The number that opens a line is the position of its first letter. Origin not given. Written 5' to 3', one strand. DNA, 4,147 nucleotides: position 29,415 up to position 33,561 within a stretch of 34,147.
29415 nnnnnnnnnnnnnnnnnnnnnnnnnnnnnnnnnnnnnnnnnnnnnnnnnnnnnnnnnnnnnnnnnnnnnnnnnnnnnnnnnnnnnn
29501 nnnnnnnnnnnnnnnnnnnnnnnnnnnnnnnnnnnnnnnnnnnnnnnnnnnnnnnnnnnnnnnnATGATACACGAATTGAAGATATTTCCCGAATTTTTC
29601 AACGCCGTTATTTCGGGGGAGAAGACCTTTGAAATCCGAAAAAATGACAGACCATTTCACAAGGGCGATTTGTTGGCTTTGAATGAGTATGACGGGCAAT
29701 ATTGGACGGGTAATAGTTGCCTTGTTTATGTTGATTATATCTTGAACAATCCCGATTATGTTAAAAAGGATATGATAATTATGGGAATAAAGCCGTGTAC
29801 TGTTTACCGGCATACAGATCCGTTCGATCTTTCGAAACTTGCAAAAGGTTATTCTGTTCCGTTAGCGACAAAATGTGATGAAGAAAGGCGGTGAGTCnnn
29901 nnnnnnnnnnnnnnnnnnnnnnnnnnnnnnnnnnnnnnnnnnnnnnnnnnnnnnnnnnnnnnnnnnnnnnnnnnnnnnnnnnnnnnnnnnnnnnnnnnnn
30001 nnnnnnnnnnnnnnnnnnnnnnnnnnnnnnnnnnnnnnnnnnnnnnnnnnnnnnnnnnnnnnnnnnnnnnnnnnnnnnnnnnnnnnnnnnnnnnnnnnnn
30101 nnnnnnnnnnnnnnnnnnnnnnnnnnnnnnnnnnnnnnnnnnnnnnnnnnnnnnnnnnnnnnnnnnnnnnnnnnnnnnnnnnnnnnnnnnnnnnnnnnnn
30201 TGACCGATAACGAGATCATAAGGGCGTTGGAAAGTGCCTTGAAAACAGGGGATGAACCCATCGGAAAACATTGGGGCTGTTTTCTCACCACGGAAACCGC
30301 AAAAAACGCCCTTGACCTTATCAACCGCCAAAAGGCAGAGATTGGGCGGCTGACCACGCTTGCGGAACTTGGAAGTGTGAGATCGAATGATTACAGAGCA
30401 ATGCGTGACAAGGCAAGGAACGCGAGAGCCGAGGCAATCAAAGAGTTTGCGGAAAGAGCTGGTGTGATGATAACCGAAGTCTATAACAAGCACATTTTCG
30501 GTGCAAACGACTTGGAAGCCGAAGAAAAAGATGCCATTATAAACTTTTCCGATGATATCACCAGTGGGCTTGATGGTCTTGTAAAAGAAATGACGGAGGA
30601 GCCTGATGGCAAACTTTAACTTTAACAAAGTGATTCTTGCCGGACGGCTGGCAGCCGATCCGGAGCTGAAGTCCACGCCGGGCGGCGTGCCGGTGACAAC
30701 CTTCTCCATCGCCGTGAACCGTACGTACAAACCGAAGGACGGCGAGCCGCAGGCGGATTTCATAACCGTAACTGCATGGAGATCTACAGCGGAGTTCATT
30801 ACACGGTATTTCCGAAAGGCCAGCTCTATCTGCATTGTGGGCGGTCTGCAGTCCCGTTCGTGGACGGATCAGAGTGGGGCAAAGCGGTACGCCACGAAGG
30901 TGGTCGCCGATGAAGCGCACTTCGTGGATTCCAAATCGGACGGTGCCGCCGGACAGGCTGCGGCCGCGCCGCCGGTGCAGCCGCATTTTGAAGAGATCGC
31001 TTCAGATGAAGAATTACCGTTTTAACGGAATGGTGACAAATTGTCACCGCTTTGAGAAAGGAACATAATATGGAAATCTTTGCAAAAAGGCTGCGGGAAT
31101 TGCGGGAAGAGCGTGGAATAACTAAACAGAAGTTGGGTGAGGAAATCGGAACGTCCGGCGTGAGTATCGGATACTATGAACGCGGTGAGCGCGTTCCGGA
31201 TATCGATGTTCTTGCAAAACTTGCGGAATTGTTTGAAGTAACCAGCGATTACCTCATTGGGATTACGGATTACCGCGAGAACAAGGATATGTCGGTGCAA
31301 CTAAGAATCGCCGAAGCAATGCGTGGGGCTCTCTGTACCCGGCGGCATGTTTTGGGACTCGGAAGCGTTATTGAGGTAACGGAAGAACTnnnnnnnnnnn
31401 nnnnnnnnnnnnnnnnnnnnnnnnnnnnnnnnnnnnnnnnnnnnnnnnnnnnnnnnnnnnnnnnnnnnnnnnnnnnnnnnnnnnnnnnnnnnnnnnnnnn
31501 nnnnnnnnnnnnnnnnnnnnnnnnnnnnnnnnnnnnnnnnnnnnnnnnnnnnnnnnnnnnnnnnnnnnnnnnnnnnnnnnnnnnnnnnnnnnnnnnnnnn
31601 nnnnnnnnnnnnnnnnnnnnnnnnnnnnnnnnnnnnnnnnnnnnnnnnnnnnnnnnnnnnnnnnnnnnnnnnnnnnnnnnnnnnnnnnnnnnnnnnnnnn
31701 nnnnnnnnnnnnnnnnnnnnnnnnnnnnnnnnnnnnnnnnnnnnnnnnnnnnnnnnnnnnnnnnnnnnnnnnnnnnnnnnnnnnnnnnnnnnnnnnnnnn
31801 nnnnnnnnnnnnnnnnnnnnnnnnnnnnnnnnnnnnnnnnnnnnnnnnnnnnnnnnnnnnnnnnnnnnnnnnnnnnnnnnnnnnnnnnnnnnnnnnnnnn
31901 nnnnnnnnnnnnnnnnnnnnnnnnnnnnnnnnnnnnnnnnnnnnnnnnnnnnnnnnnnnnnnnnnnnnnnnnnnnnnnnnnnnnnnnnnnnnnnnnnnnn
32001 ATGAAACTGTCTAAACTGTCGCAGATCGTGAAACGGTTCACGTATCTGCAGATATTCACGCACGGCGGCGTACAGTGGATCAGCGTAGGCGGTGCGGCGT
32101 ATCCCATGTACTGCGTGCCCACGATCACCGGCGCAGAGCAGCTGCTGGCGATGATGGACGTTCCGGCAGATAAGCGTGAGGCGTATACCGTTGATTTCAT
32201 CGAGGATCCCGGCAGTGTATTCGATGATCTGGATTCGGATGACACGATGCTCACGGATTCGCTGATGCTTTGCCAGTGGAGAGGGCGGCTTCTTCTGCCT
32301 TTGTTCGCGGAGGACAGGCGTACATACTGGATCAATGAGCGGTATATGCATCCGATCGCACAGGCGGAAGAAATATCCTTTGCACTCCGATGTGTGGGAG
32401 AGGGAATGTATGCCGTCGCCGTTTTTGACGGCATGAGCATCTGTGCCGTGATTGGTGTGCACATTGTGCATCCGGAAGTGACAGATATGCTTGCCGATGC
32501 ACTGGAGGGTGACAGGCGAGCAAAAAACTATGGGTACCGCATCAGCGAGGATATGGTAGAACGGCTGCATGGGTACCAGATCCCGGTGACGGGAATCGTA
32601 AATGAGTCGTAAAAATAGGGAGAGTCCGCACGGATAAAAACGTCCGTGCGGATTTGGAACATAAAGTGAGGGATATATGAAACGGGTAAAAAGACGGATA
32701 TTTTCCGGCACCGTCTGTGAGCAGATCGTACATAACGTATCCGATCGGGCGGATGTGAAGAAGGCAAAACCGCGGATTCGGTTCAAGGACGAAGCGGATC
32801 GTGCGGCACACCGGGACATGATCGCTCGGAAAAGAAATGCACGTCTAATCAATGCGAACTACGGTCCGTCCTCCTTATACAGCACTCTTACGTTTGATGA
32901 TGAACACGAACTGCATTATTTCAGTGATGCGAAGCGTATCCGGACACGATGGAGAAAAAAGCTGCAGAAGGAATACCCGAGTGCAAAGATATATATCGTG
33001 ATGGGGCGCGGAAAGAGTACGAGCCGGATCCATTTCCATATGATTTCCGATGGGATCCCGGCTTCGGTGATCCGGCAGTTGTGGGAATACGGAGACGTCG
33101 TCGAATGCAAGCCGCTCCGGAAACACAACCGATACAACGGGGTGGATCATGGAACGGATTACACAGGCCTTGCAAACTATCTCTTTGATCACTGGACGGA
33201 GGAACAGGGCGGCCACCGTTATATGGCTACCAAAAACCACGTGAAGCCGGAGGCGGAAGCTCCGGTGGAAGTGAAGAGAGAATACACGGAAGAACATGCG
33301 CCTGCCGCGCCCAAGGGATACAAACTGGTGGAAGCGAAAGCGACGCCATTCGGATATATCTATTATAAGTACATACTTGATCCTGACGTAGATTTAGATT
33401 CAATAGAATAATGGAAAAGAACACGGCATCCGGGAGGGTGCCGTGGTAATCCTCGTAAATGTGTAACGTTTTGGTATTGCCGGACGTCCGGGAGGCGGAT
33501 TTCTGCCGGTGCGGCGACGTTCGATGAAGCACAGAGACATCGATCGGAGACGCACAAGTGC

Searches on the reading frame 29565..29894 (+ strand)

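Call 61: search_protein_families(library=pfam, max_evalue=0.01, proteins=[window:29565-29894:+])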
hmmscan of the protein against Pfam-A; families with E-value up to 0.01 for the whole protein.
window:29565-29894:+ (109 aa): 2 families
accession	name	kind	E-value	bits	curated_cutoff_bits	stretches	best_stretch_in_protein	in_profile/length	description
PF12961.13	DUF3850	-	2.3e-25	89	22.9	1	2-75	1-77/77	Domain of unknown function (DUF3850)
PF04266.20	ASCH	-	3.7e-07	31.2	21.2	1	5-45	1-43/103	ASCH domain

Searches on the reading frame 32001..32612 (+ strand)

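Call 62: search_protein_families(library=phrogs, max_evalue=0.01, proteins=[window:32001-32612:+])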
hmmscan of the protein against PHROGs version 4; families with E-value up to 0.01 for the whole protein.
window:32001-32612:+ (203 aa): 1 family
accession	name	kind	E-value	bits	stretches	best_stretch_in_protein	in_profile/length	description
phrog_24518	-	unknown function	1.5e-18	68.2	1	1-171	1-184/211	-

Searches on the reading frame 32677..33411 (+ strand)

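Call 62: search_protein_families(library=phrogs, max_evalue=0.01, proteins=[window:32677-33411:+])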
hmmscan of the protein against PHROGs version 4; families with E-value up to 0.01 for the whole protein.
window:32677-33411:+ (244 aa): 2 families
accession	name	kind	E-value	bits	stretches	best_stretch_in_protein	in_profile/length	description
phrog_3584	-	DNA, RNA and nucleotide metabolism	1.6e-35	123.8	1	1-235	3-249/265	replication initiation protein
phrog_942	-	DNA, RNA and nucleotide metabolism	0.0098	16.2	0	60-124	113-182/501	replication initiation protein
